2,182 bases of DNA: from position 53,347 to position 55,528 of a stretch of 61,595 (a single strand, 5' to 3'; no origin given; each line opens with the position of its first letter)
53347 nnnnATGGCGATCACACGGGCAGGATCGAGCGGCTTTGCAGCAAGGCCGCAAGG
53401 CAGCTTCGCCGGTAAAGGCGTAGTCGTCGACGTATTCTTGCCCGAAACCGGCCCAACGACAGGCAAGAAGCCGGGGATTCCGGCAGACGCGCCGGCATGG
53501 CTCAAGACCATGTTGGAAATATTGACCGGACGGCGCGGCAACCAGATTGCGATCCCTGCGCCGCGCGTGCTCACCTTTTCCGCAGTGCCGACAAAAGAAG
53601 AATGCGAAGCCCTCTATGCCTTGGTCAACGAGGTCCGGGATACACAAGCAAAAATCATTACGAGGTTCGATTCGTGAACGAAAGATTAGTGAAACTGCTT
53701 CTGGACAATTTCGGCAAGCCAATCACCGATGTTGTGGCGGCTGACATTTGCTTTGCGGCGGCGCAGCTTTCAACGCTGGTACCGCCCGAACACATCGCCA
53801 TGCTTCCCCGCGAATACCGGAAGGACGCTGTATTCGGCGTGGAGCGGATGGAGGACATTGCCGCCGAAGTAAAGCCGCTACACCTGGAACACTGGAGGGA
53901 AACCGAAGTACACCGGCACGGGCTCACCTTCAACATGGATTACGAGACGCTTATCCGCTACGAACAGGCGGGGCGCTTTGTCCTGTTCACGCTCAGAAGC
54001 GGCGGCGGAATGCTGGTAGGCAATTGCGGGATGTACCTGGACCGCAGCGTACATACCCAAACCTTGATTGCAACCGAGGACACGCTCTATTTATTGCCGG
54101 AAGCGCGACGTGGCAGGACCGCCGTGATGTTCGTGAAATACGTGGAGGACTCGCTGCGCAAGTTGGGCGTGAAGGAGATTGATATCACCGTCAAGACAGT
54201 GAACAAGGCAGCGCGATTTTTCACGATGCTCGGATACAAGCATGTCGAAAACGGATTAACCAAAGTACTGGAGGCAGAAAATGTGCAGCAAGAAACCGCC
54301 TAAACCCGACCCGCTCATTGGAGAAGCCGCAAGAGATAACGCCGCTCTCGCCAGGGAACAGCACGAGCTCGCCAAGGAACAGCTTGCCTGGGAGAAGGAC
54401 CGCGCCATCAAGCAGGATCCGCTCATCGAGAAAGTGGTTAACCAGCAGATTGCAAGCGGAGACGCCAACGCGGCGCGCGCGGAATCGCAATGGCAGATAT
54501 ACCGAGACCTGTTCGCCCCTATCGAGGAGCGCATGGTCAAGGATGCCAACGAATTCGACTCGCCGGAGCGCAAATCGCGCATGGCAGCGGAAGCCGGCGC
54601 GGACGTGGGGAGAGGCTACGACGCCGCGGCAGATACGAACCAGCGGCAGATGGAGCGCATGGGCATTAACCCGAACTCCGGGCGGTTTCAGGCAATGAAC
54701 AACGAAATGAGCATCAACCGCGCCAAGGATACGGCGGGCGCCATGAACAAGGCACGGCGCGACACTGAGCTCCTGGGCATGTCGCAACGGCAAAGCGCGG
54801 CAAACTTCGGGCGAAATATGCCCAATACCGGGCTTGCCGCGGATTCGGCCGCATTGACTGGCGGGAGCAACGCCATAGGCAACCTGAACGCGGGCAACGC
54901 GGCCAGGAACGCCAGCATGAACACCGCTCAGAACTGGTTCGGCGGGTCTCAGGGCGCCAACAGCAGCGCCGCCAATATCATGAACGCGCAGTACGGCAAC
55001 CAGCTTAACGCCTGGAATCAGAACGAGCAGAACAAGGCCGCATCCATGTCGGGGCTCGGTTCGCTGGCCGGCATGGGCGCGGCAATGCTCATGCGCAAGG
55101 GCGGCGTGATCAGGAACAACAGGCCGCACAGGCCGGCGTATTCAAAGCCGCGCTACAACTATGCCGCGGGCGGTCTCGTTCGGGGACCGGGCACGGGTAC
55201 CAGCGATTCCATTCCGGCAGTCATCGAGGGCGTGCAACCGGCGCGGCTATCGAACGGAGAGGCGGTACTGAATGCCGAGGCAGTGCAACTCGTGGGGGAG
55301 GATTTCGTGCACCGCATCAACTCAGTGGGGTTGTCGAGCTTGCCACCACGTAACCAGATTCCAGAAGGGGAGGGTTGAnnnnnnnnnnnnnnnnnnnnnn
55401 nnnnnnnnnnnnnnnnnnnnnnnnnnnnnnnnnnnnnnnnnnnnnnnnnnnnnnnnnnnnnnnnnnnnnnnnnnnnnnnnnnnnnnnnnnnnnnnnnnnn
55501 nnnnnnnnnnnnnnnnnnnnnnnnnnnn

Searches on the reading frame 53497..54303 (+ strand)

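Call 65: search_protein_families(library=pfam, proteins=[window:53497-54303:+], max_evalue=0.01)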
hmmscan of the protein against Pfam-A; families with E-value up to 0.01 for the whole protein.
window:53497-54303:+ (268 aa): 3 families
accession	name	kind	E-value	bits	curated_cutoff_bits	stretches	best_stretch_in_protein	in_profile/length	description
PF00583.31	Acetyltransf_1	-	0.00034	21.3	20.7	1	149-247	20-116/116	Acetyltransferase (GNAT) family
PF13508.13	Acetyltransf_7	-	0.0046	17.7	27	1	171-248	12-83/84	Acetyltransferase (GNAT) domain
PF13673.13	Acetyltransf_10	-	0.009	16.4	23.6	0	196-252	56-112/128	Acetyltransferase (GNAT) domain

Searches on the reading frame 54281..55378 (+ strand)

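Call 10: search_protein_families(library=phrogs, proteins=[window:54281-55378:+], max_evalue=0.001)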
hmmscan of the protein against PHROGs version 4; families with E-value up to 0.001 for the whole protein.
window:54281-55378:+ (365 aa): 6 families
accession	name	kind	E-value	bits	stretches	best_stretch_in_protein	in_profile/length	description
phrog_8003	-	head and packaging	2.5e-93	314.3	1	1-345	14-360/389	virion structural protein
phrog_611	-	unknown function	5.4e-10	40.1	1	61-161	18-118/218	-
phrog_26383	-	unknown function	3.7e-09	37.6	1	76-255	50-216/258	-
phrog_13338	-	unknown function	9.8e-09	35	1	293-349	782-830/903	-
phrog_3547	-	tail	1.2e-08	34.2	1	42-349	745-1013/1767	tail length tape measure protein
phrog_5448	-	tail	0.00092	17.1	1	293-339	2282-2320/3103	tail length tape measure protein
